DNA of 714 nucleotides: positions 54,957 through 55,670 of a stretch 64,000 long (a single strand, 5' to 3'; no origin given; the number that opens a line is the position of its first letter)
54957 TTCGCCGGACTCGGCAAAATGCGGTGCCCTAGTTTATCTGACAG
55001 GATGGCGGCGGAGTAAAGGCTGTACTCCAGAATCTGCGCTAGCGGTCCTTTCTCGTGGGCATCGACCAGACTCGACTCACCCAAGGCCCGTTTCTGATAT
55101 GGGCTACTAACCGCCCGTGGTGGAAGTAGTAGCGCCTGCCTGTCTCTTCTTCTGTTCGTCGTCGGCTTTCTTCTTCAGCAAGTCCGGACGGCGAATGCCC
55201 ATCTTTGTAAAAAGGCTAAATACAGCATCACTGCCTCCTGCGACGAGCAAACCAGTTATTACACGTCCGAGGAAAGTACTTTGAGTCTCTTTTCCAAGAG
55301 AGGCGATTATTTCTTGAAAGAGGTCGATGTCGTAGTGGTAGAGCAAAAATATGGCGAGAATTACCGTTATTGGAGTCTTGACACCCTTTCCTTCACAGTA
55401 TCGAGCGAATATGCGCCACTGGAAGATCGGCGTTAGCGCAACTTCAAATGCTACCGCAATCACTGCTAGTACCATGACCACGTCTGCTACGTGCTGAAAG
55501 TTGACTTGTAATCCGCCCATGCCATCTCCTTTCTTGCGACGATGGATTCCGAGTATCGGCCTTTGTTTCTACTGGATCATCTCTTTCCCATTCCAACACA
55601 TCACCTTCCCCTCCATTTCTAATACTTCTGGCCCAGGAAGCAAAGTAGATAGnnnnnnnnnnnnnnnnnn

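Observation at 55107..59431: Low-GC island encoding a CBASS-like anti-phage system (patatin effector, SMODS nucleotidyltransferase, E2-like protein) with divergent CapH/CapP-like regulators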

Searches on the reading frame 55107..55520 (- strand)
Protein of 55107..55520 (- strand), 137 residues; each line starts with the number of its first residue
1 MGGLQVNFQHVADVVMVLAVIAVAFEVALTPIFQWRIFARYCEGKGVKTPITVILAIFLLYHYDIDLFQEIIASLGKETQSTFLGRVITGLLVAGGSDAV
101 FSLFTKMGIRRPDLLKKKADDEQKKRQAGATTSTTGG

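Call 3: search_protein_families(library=pfam, proteins=[window:55107-55520:-], max_evalue=0.1)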
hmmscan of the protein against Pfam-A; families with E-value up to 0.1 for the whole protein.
window:55107-55520:- (137 aa): 0 families

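Call 4: search_protein_families(library=padloc, proteins=[window:55107-55520:-], max_evalue=0.1)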
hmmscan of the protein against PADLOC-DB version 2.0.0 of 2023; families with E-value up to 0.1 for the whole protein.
window:55107-55520:- (137 aa): 0 families

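Call 5: search_protein_families(library=ncbifam, proteins=[window:55107-55520:-], max_evalue=0.1)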
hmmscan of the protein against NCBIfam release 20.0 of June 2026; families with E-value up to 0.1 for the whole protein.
window:55107-55520:- (137 aa): 2 families
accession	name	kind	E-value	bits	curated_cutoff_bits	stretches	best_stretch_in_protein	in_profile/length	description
NF009247.0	PRK12599.1-6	equivalog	0.068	13.7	100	0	9-84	7-83/89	putative monovalent cation/H+ antiporter subunit F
NF010993.0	PRK14417.1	equivalog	0.087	12.3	249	0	33-64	94-125/232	membrane protein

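Call 19: find_homologous_proteins(query=window:55107-55520:-, max_evalue=0.01)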
Query window:55107-55520:- (137 aa): 42 proteins with E <= 0.01 among 126 candidates.
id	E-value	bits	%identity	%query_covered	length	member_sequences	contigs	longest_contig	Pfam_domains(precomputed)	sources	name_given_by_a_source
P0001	2.1e-82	292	100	100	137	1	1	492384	-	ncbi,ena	-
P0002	9.6e-77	273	93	100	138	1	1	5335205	-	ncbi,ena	-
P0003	4.9e-59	216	82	91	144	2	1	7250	-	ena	-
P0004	8.2e-48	180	65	88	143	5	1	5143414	-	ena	-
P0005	2.8e-46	175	63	88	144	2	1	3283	-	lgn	-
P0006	1.3e-45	173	68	91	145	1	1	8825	-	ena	-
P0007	2.4e-45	172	60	93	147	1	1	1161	-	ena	-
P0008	3.6e-44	168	60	92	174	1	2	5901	-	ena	-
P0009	3.8e-41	158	55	93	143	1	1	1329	-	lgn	-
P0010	9.2e-41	157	55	97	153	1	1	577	-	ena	-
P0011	1.2e-39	153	57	90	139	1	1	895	-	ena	-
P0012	1.6e-39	153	59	82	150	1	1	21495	-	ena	-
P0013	1.8e-39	153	60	82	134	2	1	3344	-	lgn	-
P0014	2.0e-39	153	55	93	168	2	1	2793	-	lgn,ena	-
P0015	2.3e-39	152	56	93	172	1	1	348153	-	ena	-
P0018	3.1e-38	149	55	85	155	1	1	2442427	-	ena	-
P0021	7.5e-38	148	59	84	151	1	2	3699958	-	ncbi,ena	-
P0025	3.7e-37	145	49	87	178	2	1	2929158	-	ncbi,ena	-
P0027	2.9e-36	142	51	92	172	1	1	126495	-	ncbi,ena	-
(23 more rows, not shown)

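Call 20: find_encoding_contigs(protein=P0001, flank=10000, max_places=3)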
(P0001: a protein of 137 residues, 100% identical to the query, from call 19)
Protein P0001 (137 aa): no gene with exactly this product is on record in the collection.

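Call 21: find_encoding_contigs(protein=P0002, flank=10000, max_places=3)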
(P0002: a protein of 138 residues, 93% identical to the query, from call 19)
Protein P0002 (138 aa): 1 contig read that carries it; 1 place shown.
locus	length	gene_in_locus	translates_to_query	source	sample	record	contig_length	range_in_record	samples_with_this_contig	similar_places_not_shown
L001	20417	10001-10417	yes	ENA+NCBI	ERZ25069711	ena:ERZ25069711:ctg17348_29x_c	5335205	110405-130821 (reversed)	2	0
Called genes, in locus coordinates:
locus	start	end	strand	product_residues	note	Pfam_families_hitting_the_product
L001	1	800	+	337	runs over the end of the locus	PF00296:Bac_luciferase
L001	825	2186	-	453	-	PF18073:Zn_ribbon_LapB, PF13481:AAA_25, PF03796:DnaB_C (weak), PF06745:ATPase, PF23442:DUF7125 (weak), PF13401:AAA_22 (faint), PF13541:ChlI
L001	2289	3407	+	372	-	PF00817:IMS, PF11799:IMS_C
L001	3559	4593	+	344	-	PF01208:URO-D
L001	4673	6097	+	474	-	PF01266:DAO (weak), PF01593:Amino_oxidase, PF13450:NAD_binding_8, PF13454:NAD_binding_9 (faint)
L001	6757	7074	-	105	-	PF13560:HTH_31 (weak), PF01381:HTH_3 (weak)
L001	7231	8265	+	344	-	PF01734:Patatin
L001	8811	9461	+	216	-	-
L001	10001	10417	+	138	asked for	-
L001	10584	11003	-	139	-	PF00903:Glyoxalase, PF12681:Glyoxalase_2 (weak), PF22677:Ble-like_N (weak)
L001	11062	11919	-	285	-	PF00941:FAD_binding_5, PF03450:CO_deh_flav_C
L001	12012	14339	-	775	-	PF01315:Ald_Xan_dh_C, PF02738:MoCoBD_1, PF20256:MoCoBD_2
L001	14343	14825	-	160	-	PF00111:Fer2 (weak), PF01799:Fer2_2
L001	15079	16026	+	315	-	PF01073:3Beta_HSD, PF01370:Epimerase, PF02719:Polysacc_synt_2 (weak), PF04321:RmlD_sub_bind, PF13460:NAD_binding_10, PF16363:GDP_Man_Dehyd, PF07993:NAD_binding_4 (weak)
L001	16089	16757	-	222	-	-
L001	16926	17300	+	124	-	PF02627:CMD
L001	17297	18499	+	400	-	PF02515:CoA_transf_3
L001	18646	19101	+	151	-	PF01575:MaoC_dehydratas, PF13452:FAS1_DH_region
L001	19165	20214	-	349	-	-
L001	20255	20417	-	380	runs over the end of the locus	PF00296:Bac_luciferase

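Call 22: find_encoding_contigs(protein=P0004, flank=10000, max_places=3)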
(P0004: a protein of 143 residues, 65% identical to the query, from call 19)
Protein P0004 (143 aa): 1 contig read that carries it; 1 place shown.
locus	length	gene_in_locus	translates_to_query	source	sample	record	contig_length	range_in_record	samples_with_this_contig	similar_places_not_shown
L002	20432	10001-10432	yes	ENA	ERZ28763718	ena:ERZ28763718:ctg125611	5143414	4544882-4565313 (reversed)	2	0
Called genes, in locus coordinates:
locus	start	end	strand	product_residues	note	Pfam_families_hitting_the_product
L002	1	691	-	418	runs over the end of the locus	PF13657:Couple_hipA (weak), PF07804:HipA_C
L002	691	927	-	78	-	-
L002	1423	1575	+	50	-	-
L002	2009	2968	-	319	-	-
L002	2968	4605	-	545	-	PF24389:ORC-CDC6-like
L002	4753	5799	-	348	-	PF24391:HD-CE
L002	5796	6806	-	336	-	PF00145:DNA_methylase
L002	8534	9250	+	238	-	PF08378:NERD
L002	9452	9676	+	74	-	PF01527:HTH_Tnp_1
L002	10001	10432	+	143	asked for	-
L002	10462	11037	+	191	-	-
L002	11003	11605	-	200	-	PF06586:TraK_N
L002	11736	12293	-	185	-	PF05309:TraE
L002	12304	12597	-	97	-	PF07178:TraL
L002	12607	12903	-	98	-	-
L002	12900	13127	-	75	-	PF12728:HTH_17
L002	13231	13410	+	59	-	-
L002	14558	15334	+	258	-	-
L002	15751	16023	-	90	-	PF14175:YaaC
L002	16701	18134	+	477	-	PF00749:tRNA-synt_1c, PF19269:Anticodon_2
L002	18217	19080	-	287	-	PF03976:PPK2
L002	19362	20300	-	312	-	PF00892:EamA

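Call 25: find_encoding_contigs(protein=P0018, flank=8000, max_places=2)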
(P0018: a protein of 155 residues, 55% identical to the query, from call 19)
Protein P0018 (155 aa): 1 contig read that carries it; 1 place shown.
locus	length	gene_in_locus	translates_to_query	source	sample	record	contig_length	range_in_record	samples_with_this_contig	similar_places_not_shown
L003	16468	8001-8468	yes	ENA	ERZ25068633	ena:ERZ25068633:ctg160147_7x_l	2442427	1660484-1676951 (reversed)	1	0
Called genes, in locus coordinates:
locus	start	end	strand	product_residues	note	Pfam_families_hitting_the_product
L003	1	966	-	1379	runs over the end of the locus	PF08378:NERD, PF01636:APH (faint), PF00069:Pkinase, PF07714:PK_Tyr_Ser-Thr, PF00069:Pkinase, PF07714:PK_Tyr_Ser-Thr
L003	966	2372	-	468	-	-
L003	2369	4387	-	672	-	PF13588:HSDR_N_2 (weak), PF01170:UPF0020 (weak), PF02384:N6_Mtase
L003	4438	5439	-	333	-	PF10987:DUF2806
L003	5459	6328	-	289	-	-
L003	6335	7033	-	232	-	-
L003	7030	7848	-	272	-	-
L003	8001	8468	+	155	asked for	-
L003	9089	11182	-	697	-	PF13588:HSDR_N_2, PF02384:N6_Mtase, PF01170:UPF0020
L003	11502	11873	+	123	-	PF13560:HTH_31, PF12844:HTH_19 (weak), PF13413:HTH_25 (weak), PF01381:HTH_3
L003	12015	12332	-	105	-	PF01381:HTH_3 (weak)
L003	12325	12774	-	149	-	PF06296:RelE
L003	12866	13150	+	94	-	-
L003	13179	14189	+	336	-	PF24827:AstE_AspA_cat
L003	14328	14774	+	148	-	PF01590:GAF, PF13185:GAF_2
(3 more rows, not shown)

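Call 26: find_encoding_contigs(protein=P0021, flank=8000, max_places=2)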
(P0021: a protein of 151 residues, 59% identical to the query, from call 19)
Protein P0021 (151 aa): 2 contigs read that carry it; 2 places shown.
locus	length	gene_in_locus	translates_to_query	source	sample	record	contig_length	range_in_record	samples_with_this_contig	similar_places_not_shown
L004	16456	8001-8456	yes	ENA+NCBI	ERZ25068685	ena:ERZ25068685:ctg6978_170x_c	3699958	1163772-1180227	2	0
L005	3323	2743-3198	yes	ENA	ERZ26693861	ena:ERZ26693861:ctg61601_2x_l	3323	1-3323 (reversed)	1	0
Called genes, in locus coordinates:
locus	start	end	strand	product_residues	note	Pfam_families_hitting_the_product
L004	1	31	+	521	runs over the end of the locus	PF04262:Glu_cys_ligase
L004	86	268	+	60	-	-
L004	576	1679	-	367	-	PF00180:Iso_dh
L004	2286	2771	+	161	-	PF02635:DsrE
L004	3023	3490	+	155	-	PF13936:HTH_38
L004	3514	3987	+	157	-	-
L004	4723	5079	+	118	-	-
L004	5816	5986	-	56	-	-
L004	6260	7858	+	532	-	PF02463:SMC_N, PF13175:AAA_15 (weak), PF13476:AAA_23 (weak), PF13304:AAA_21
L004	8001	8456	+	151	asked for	-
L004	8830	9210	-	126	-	-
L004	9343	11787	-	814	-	PF01266:DAO, PF13450:NAD_binding_8 (faint), PF16350:FAO_M, PF01571:GCV_T, PF08669:GCV_T_C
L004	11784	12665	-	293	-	PF01636:APH, PF01633:Choline_kinase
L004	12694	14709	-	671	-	PF00528:BPD_transp_1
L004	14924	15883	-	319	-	PF04069:OpuAC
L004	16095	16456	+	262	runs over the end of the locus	PF08220:HTH_DeoR, PF13412:HTH_24 (weak), PF25213:HVO_A0261_N (faint), PF00455:DeoRC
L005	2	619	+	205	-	?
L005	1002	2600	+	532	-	PF02463:SMC_N, PF13175:AAA_15 (weak), PF13476:AAA_23 (weak), PF13304:AAA_21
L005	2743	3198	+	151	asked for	-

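Call 27: find_encoding_contigs(protein=P0025, flank=8000, max_places=2)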
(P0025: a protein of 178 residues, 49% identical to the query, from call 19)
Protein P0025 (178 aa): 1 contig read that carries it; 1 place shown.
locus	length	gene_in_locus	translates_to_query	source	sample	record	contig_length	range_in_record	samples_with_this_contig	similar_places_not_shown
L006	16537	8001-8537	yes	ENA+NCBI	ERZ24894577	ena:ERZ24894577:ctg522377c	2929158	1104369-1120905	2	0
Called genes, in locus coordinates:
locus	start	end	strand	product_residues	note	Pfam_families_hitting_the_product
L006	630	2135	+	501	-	PF00890:FAD_binding_2, PF01266:DAO, PF03486:HI0933_like (faint), PF12831:FAD_oxidored (weak)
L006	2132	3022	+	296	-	PF03446:NAD_binding_2, PF14833:NAD_binding_11, PF21761:RedAm-like_C (weak)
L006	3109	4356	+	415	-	PF06965:Na_H_antiport_1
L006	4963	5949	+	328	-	PF25852:DUF6242_C (weak), PF02012:BNR (faint), PF15899:BNR_6 (faint), PF15902:Sortilin-Vps10 (faint)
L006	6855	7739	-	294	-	PF26363:Phospholipase-like (weak), PF01764:Lipase_3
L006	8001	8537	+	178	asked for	-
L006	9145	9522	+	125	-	PF00665:rve, PF13683:rve_3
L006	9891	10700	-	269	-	PF02371:Transposase_20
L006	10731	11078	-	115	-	-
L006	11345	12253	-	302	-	-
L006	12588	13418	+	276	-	-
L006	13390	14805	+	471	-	-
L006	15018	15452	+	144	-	PF01548:DEDD_Tnp_IS110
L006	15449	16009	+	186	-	PF01548:DEDD_Tnp_IS110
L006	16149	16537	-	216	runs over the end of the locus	PF01548:DEDD_Tnp_IS110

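Call 42: predict_structure(alignment_id=A2)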
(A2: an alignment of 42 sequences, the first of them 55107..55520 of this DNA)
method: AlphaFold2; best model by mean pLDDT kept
length: 137 residues; sequences in the alignment: 42
mean_pLDDT: 59.0   pTM: 0.33
mean pLDDT of the five models: 59.0, 55.0, 54.7, 50.3, 48.2
residues with pLDDT >= 90: 0; 70-90: 23; 50-70: 94; < 50: 20
segments of 3 or more residues with pLDDT < 50: 1-4, 77-81, 134-137
pLDDT, mean of each block of 10 residues (from residue 1): 55 73 70 62 65 69 57 51 54 53 51 54 59 48
secondary structure, 60 per line:
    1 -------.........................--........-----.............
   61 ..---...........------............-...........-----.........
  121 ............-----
elements in order: H8-32 H35-42 H48-62 H66-76 H83-94 H96-106 H112-132

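Call 43: search_protein_representatives(alignment_id=A2)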
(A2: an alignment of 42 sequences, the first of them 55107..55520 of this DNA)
Query: 42 sequences, 147 profile positions. Proteins with E-value up to 0.001 (for the whole library): 869; up to 1e-10: 569; up to 1e-30: 66. The best 150 are listed.
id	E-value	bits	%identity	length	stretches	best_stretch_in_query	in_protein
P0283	1.2e-60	219.9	-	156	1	2-137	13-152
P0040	2.8e-51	189.5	-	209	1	5-139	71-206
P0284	4.2e-51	188.9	-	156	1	1-143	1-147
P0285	2.1e-49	183.4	-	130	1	6-129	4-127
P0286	2.5e-49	183.2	-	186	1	5-132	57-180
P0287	5.7e-49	182.0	-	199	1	6-138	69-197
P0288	4.4e-47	175.9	-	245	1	8-131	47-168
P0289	1.8e-46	173.9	-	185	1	7-135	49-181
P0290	2.3e-45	170.3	-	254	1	7-140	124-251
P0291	5.3e-45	169.1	-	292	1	7-143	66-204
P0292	1.7e-44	167.5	-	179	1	7-134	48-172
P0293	2.8e-44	166.8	-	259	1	5-131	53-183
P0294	3.6e-44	166.4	-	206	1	5-138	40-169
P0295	8.7e-44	165.2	-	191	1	5-143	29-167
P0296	1.8e-43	164.2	-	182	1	9-137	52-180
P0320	2.7e-36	140.9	-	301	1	5-129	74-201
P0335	1.1e-33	132.4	-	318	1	7-133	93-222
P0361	4.6e-28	114.2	-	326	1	8-133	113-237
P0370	1.8e-26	109.0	-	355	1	8-131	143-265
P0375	5.7e-26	107.4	-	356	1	7-131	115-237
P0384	8.8e-25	103.5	-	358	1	9-133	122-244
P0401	6.2e-23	97.5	-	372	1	10-125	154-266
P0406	9.0e-23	97.0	-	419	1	14-130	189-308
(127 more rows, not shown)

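Call 44: search_protein_families(library=pfam, proteins=[P0406, P0401, P0370, P0384, P0375, P0291, P0335, P0361, P0320, P0290], max_evalue=0.01)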
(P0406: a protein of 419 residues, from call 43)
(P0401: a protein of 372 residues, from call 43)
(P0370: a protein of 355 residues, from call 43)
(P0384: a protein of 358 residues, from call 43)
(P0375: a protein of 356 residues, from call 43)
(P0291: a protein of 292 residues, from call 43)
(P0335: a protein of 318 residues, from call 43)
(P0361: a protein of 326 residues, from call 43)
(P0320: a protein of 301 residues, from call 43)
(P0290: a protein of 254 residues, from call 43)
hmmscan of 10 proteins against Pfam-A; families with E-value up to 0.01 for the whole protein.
P0406 (419 aa): 0 families

P0401 (372 aa): 0 families

P0370 (355 aa): 0 families

P0384 (358 aa): 0 families

P0375 (356 aa): 2 families
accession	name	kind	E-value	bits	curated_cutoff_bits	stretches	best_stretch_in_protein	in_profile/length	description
PF17892.7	Cadherin_5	-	0.00074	19.7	26.5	1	36-104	27-96/98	Cadherin-like domain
PF17963.7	Big_9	-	0.0085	17.4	23.6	0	30-102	12-87/89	Bacterial Ig domain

P0291 (292 aa): 0 families

P0335 (318 aa): 0 families

P0361 (326 aa): 0 families

P0320 (301 aa): 0 families

P0290 (254 aa): 0 families

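Call 46: find_encoding_contigs(protein=P0015, flank=8000, max_places=2)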
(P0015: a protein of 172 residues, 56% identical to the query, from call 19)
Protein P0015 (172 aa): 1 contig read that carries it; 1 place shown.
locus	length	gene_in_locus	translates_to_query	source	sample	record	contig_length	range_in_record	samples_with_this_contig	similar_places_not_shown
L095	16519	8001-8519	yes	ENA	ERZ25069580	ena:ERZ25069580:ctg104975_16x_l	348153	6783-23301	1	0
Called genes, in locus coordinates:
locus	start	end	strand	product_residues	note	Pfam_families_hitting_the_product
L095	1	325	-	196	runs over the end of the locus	PF18335:SH3_13, PF13538:UvrD_C_2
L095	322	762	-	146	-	PF13470:PIN_3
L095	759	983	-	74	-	-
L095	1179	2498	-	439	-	-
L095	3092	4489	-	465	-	PF00899:ThiF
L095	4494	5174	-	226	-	PF14452:Multi_ubiq, PF14462:Prok-E2_E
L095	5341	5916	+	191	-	-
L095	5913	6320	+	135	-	-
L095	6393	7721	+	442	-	-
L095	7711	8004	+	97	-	-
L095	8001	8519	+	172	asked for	-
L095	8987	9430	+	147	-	PF00589:Phage_integrase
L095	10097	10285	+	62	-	-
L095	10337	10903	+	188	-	-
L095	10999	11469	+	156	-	-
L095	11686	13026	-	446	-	PF13701:DDE_Tnp_1_4, PF01609:DDE_Tnp_1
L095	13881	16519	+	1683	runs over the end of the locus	PF20703:nSTAND1 (weak), PF20720:nSTAND3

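Call 47: find_encoding_contigs(protein=P0027, flank=8000, max_places=2)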
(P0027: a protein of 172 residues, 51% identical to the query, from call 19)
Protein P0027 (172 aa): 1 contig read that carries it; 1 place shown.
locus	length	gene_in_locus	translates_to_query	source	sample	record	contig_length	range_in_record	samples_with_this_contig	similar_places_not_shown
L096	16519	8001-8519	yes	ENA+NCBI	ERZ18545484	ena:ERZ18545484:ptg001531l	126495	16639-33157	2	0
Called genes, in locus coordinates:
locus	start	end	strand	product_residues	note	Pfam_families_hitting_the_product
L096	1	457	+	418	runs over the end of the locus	PF06545:AllG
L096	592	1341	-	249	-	PF00117:GATase, PF07722:Peptidase_C26 (weak)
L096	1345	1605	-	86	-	-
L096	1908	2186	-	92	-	-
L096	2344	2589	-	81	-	-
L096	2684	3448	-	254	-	PF01695:IstB_IS21, PF00308:Bac_DnaA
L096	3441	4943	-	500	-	PF22483:Mu-transpos_C_2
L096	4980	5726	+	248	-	-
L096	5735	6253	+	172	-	PF18138:bacHORMA_1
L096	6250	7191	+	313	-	PF00004:AAA, PF05729:NACHT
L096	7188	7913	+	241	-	PF20247:DUF6602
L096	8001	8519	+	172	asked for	-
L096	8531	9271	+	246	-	PF04231:Endonuclease_1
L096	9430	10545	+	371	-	PF20551:DUF6765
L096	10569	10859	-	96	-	-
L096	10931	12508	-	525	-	-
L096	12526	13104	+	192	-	-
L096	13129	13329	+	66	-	-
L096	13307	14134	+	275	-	-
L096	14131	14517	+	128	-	-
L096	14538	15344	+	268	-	PF01507:PAPS_reduct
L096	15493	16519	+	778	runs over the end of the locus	PF02195:ParB_N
